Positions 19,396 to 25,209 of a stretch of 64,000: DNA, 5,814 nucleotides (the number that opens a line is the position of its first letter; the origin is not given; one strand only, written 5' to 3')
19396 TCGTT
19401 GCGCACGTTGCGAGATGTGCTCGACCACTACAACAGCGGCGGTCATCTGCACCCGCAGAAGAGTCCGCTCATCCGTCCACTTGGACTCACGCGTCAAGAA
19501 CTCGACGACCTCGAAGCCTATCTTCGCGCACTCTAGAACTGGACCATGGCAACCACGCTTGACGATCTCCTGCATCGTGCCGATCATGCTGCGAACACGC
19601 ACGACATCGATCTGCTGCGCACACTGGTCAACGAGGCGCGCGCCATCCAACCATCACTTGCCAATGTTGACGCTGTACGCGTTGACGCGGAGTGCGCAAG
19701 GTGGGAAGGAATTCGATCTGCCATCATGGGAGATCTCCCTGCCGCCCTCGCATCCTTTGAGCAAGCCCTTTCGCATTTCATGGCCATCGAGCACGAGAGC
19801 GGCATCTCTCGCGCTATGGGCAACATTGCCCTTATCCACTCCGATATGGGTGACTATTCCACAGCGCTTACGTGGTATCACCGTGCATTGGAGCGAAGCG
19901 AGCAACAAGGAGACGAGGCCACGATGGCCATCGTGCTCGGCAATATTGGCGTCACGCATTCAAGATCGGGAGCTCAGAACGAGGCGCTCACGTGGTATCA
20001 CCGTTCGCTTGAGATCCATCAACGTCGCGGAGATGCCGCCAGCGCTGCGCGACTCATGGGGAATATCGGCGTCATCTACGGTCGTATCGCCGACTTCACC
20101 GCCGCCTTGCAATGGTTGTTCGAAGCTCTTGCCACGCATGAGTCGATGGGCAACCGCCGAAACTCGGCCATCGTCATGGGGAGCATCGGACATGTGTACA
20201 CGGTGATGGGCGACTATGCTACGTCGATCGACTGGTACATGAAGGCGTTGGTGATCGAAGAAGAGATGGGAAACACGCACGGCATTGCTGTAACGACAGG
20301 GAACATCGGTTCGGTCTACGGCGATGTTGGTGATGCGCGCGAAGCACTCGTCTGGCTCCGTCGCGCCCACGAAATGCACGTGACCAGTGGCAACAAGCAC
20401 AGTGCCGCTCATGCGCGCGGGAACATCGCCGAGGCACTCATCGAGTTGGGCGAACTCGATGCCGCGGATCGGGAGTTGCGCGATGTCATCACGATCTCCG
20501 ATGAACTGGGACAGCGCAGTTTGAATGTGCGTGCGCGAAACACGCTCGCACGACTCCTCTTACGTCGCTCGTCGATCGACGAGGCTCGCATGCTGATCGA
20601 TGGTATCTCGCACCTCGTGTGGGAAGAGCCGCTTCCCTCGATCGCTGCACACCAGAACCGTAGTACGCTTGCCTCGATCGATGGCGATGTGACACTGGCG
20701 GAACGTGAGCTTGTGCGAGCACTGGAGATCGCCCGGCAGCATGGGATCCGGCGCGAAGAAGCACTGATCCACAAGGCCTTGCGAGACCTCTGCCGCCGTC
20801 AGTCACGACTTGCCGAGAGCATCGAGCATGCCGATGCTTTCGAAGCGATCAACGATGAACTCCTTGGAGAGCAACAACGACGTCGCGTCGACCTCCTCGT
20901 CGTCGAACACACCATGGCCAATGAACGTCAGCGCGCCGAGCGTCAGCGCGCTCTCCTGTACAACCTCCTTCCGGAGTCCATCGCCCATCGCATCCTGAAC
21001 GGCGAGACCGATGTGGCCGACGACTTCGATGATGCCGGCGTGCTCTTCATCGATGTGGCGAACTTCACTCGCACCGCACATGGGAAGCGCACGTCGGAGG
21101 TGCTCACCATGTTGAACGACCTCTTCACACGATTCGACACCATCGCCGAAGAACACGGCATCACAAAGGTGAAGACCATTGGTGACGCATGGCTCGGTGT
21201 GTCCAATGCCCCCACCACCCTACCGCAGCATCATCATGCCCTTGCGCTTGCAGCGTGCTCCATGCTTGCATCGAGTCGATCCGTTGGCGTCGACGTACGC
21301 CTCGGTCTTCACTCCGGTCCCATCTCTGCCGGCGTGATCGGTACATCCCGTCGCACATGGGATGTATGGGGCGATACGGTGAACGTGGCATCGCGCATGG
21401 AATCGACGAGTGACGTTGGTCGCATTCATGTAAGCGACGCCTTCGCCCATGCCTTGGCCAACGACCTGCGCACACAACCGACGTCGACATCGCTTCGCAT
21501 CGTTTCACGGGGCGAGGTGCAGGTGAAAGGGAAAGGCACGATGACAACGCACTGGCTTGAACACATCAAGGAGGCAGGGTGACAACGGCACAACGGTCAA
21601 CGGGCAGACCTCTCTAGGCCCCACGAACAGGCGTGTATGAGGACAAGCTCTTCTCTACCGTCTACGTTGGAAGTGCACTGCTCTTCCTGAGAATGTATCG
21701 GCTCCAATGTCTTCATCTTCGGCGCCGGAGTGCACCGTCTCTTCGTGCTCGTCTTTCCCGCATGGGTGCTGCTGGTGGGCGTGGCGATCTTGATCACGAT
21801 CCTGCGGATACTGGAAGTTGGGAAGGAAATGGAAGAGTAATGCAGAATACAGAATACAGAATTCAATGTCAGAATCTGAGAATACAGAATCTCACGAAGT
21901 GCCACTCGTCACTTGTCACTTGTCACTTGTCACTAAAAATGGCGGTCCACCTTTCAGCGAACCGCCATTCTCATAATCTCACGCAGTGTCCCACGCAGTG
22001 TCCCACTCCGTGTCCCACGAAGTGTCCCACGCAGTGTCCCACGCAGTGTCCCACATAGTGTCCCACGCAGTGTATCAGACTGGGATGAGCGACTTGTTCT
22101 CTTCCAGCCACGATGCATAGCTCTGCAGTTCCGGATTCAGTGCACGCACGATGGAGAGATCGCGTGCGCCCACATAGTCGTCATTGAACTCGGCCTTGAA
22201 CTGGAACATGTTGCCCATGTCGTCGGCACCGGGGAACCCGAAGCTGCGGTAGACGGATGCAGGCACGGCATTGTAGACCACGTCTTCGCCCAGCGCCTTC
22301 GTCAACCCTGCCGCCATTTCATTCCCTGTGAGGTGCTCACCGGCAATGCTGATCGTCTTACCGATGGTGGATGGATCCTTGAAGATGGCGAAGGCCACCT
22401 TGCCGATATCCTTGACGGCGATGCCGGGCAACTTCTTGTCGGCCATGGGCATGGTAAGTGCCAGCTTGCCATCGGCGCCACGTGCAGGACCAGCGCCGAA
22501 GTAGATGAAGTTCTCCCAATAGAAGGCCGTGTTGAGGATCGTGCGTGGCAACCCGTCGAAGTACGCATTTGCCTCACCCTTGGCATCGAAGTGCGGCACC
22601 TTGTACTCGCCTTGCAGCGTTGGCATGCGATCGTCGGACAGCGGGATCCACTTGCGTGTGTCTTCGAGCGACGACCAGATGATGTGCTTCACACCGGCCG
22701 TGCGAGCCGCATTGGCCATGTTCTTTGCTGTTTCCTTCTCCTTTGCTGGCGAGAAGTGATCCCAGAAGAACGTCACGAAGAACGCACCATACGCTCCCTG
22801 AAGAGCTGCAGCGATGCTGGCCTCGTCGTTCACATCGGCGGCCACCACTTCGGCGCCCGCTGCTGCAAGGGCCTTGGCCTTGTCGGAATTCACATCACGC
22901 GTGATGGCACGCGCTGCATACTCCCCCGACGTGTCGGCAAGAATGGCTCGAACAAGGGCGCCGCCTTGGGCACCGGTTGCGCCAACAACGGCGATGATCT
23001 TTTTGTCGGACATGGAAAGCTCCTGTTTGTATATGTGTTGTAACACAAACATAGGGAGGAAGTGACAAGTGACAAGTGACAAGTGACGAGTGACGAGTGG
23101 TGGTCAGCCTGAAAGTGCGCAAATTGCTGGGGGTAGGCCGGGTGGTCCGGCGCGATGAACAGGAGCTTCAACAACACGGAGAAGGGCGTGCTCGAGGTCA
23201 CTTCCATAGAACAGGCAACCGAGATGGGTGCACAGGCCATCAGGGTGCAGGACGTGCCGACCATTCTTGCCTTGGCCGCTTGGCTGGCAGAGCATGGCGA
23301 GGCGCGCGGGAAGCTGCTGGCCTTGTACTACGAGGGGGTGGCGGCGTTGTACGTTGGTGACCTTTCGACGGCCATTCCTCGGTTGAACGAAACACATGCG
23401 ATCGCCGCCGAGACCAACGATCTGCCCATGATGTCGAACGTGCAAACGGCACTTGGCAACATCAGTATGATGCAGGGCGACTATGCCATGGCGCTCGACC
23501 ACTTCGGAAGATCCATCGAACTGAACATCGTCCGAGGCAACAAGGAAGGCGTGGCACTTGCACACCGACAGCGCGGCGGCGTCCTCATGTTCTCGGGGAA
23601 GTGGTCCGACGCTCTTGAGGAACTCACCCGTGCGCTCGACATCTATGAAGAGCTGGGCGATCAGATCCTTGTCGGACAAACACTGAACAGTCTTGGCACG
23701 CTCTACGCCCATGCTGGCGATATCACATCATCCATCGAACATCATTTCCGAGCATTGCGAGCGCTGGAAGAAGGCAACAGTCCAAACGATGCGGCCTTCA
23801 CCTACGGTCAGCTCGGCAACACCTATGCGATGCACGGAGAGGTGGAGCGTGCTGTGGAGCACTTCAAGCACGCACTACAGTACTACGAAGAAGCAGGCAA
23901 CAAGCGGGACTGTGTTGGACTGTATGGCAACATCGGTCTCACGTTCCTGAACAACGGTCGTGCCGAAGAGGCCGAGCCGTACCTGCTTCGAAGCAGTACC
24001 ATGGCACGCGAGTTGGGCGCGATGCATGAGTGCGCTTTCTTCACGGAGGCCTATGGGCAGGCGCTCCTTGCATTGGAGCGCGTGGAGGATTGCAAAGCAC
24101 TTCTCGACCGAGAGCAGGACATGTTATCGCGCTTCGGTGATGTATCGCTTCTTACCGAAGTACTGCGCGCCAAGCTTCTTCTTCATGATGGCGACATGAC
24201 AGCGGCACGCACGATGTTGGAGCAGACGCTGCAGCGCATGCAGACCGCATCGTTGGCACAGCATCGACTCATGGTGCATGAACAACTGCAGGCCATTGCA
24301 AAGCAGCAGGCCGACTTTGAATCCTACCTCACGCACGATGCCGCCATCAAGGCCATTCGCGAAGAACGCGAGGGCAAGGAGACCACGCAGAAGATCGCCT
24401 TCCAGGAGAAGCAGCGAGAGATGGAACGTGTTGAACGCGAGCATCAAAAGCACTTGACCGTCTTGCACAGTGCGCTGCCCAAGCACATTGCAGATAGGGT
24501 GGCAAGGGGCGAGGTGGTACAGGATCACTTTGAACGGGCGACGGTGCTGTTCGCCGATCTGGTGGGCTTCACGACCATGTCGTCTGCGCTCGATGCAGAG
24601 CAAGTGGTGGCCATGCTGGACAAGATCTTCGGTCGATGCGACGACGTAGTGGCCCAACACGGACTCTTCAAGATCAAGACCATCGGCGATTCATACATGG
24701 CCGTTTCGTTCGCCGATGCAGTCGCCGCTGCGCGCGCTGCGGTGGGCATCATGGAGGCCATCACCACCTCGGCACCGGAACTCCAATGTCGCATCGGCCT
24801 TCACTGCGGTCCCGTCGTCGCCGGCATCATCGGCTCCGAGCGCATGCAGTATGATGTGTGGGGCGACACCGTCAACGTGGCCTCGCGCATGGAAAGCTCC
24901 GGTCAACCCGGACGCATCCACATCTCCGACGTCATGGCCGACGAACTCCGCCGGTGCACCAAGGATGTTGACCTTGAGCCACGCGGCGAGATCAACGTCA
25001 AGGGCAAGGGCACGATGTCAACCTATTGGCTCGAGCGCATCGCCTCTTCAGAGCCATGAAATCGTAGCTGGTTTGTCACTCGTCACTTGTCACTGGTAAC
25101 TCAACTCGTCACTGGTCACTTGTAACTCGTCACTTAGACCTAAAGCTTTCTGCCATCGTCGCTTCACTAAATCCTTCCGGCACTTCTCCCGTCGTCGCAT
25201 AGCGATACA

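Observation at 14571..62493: Dispersed tandem arrays of a 7-bp unit GT[G/T]AC[A/G]A at gene boundaries (8 arrays in 64 kb)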

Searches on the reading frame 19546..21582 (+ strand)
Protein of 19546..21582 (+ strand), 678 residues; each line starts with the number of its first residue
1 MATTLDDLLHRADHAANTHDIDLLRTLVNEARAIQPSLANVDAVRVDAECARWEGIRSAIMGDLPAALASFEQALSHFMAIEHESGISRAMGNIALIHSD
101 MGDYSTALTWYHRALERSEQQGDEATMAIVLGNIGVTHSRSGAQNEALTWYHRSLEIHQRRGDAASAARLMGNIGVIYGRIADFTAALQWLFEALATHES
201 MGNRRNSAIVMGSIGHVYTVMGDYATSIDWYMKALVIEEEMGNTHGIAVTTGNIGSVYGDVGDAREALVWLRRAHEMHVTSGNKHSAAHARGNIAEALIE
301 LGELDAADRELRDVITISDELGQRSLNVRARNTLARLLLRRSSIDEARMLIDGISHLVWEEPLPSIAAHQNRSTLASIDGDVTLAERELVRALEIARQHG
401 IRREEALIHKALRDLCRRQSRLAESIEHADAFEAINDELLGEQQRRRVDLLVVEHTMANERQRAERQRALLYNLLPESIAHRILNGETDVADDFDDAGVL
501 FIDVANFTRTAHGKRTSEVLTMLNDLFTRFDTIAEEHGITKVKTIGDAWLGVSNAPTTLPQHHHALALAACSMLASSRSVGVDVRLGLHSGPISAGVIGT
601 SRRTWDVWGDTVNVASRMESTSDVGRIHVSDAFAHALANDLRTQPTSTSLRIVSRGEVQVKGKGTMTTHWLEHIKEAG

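Call 10: search_protein_families(library=pfam, proteins=[window:19546-21582:+])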
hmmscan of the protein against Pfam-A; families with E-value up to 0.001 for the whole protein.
window:19546-21582:+ (678 aa): 14 families
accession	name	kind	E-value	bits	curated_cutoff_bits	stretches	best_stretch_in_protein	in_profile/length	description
PF00211.25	Guanylate_cyc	-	1.4e-46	158.8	21.9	1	492-672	4-182/183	Adenylate and Guanylate cyclase catalytic domain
PF13424.12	TPR_12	-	1.7e-36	124.7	30.1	4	88-157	3-74/77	Tetratricopeptide repeat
PF13374.12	TPR_10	-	7.5e-26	89.8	27.5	1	90-120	4-34/42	Tetratricopeptide repeat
PF00515.34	TPR_1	-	9.7e-22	76.3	27.8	1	89-118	2-31/34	Tetratricopeptide repeat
PF13181.12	TPR_8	-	1.9e-17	62.3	25.7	0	89-120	2-33/34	Tetratricopeptide repeat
PF07719.23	TPR_2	-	2.4e-15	55.7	27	0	90-118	3-31/34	Tetratricopeptide repeat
PF13176.12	TPR_7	-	1.2e-13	50.3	27.9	0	90-123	1-34/36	Tetratricopeptide repeat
PF14938.12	SNAP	-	1.6e-10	41.4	25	0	220-307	47-134/282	Soluble NSF attachment protein, SNAP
PF17874.7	TPR_MalT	-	1.8e-10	41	45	1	206-418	38-249/336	MalT-like TPR region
PF10602.15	RPN7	-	1.2e-08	35.3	29.6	1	67-200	15-145/174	26S proteasome subunit RPN7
PF13414.12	TPR_11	-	2.2e-07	30.9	26.8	0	215-238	1-24/42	TPR repeat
PF14559.12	TPR_19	-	4.5e-06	27.3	25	0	262-313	5-50/68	Tetratricopeptide repeat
PF13432.12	TPR_16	-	2.3e-05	25.2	32.7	0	61-120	10-63/65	Tetratricopeptide repeat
PF13428.12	TPR_14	-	0.00015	22.6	23.5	0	95-120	8-33/44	Tetratricopeptide repeat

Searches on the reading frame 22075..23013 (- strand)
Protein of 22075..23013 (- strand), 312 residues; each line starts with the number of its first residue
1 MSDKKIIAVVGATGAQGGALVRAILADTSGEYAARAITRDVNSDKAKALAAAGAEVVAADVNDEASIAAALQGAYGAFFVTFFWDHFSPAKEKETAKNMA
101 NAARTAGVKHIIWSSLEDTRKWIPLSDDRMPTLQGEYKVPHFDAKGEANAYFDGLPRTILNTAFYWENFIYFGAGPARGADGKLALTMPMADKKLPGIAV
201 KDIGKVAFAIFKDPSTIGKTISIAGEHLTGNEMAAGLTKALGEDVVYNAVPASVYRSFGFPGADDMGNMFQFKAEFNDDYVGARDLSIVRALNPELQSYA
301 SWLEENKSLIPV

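Call 10: search_protein_families(library=pfam, proteins=[window:22075-23013:-])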
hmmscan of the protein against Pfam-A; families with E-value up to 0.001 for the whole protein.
window:22075-23013:- (312 aa): 3 families
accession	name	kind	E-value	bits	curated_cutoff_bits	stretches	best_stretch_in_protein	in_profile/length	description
PF05368.20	NmrA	-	1.4e-54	186.1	27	1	4-280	2-274/298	NmrA-like family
PF13460.12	NAD_binding_10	-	5.9e-17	62.6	27.2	1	11-120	1-102/184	NAD(P)H-binding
PF01370.27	Epimerase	-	0.00052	19.9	20.9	0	7-73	1-62/240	NAD dependent epimerase/dehydratase family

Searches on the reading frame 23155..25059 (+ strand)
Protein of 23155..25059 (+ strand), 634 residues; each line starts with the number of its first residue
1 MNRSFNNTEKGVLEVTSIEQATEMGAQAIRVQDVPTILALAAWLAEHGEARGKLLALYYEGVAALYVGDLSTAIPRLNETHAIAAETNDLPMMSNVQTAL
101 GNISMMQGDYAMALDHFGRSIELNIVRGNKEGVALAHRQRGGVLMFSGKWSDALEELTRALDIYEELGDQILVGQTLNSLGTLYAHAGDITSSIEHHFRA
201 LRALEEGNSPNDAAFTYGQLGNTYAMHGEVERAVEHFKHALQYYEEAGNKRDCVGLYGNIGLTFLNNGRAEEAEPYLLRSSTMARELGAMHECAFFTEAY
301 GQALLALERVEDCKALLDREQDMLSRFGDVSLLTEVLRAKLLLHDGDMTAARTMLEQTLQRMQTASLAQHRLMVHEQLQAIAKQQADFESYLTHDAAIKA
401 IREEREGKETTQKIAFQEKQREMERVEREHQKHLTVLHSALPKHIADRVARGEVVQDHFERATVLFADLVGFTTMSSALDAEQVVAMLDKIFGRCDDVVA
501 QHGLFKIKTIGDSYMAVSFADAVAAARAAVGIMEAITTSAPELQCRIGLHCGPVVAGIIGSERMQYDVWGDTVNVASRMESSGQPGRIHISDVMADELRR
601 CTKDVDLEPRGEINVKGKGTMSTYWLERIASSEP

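Call 10: search_protein_families(library=pfam, proteins=[window:23155-25059:+])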
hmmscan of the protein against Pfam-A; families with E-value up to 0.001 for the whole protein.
window:23155-25059:+ (634 aa): 15 families
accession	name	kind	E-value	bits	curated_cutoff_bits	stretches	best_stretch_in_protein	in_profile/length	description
PF00211.25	Guanylate_cyc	-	2.1e-51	174.6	21.9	1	456-627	3-182/183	Adenylate and Guanylate cyclase catalytic domain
PF13424.12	TPR_12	-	2.6e-29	101.6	30.1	4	174-246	3-77/77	Tetratricopeptide repeat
PF17874.7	TPR_MalT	-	2.3e-20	73.6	45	2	143-380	10-247/336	MalT-like TPR region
PF07719.23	TPR_2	-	2.7e-19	68.1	27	0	215-246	2-33/34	Tetratricopeptide repeat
PF00515.34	TPR_1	-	5.7e-19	67.5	27.8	0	99-124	6-31/34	Tetratricopeptide repeat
PF13374.12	TPR_10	-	4.3e-14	52.4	27.5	0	216-247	4-35/42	Tetratricopeptide repeat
PF13176.12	TPR_7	-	7.3e-09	35.5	27.9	0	257-286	2-31/36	Tetratricopeptide repeat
PF13181.12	TPR_8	-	4.2e-08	33.2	25.7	0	256-284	3-31/34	Tetratricopeptide repeat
PF13428.12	TPR_14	-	1e-06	29.3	23.5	0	136-165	3-32/44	Tetratricopeptide repeat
PF10602.15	RPN7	-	1.1e-06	28.9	29.6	0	212-266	34-88/174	26S proteasome subunit RPN7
PF13432.12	TPR_16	-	1.8e-06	28.7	32.7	0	220-279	3-56/65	Tetratricopeptide repeat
PF14938.12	SNAP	-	7.1e-06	26.1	25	0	148-249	49-150/282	Soluble NSF attachment protein, SNAP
PF24885.1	TPR_NPHP3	-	1.8e-05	24.7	100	0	129-206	94-173/239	Nephrocystin-3 TPR domain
PF10516.15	SHNi-TPR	-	0.00026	20.9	21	0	147-168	14-35/38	SHNi-TPR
PF13431.12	TPR_17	-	0.00049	20.6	24.4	0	209-234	9-33/34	Tetratricopeptide repeat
